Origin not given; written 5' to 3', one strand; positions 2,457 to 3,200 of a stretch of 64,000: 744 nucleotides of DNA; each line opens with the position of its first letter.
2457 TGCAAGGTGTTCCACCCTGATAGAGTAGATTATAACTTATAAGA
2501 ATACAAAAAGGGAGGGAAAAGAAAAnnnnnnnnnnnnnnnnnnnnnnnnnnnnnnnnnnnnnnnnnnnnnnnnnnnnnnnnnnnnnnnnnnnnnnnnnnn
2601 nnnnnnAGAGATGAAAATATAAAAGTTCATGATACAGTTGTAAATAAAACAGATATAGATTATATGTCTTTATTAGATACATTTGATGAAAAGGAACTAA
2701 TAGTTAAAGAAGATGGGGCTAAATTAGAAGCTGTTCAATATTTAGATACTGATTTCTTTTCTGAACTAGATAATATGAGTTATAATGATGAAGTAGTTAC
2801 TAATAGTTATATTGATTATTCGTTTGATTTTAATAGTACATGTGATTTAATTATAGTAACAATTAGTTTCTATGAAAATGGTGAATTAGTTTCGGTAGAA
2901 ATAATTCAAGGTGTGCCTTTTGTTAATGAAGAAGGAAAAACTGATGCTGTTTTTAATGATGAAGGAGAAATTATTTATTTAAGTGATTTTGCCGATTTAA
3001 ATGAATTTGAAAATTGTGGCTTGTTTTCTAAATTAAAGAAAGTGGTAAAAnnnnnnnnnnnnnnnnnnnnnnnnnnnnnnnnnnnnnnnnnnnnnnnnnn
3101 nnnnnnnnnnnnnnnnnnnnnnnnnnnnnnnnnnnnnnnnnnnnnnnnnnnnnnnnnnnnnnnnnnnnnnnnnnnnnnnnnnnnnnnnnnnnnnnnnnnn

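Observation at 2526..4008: Toxin-like secreted protein (glycine-zipper membrane segment plus His-rich C-terminal domain) with an overlapping small downstream ORF (candidate immunity)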

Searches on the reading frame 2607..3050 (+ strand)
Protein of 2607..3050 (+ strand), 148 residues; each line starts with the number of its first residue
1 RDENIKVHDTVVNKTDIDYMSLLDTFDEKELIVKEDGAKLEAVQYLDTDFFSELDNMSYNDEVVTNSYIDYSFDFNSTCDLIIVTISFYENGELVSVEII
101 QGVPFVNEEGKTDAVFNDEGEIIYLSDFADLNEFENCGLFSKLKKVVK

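Call 59: find_homologous_proteins(query=A3, max_evalue=0.001)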
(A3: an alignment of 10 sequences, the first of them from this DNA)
Query A3 (10 sequences) (148 aa, profile of the alignment): 5 proteins with E <= 0.001 among 1395 candidates.
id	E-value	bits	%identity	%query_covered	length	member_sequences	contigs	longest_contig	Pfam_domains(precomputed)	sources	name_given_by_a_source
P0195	5.6e-35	138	27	92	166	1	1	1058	-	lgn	-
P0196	3.1e-24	104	28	51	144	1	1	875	-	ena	-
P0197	2.3e-23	101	27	85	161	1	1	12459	-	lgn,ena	-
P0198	1.9e-16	78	45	40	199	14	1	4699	-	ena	-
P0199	1.6e-14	72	76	33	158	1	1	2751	-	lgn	-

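Call 97: find_related_loci(query=A3, collection=metagenome_contigs, flank=5000)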
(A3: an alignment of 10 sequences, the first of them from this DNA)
Query A3 (148 aa) in metagenome_contigs; peptide patterns used: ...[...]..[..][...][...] (x = any residue, [..] = any of these).
169 stretches matched a pattern; 1 encode a relative of the query (tblastn E <= 1e-3); 1 distinct loci.
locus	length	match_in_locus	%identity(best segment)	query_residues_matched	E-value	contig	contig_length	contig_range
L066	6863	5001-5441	27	2-148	6e-10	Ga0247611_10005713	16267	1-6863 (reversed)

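Call 99: search_protein_families(library=pfam, proteins=[L066:4917-6083:+, L066:6092-6472:+, L066:4183-4899:+, L066:2518-4050:+], max_evalue=0.01)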
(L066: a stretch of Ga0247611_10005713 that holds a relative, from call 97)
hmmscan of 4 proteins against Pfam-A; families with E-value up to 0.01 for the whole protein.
L066:4917-6083:+ (389 aa): 1 family
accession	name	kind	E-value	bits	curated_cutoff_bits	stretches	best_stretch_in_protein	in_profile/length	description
PF00545.25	Ribonuclease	-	8.6e-14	52.3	24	1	280-383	7-97/98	ribonuclease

L066:6092-6472:+ (127 aa): 2 families
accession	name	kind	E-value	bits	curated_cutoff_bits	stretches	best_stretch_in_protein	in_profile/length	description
PF01337.24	Barstar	-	1.4e-08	35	23.4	1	21-98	3-79/96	Barstar (barnase inhibitor)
PF09168.15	PepX_N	-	0.0059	17.4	25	1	31-70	83-122/157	X-Prolyl dipeptidyl aminopeptidase PepX, N-terminal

L066:4183-4899:+ (239 aa): 2 families
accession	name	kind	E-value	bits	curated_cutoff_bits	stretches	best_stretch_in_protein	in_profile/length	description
PF13365.12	Trypsin_2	-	1.3e-19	71.8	27.6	1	66-209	1-144/144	Trypsin-like peptidase domain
PF00089.32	Trypsin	-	1.3e-11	45.2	20.6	1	64-226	25-210/220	Trypsin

L066:2518-4050:+ (511 aa): 3 families
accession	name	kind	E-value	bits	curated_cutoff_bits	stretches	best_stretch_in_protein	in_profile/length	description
PF00589.27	Phage_integrase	-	6.4e-21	75.3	27.1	1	261-444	2-166/172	Phage integrase family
PF14659.12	Phage_int_SAM_3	-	0.00014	22.5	22.6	1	80-135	1-57/58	Phage integrase, N-terminal SAM-like domain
PF22022.2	Phage_int_M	-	0.0036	17.9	27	0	81-138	1-59/96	Phage integrase central domain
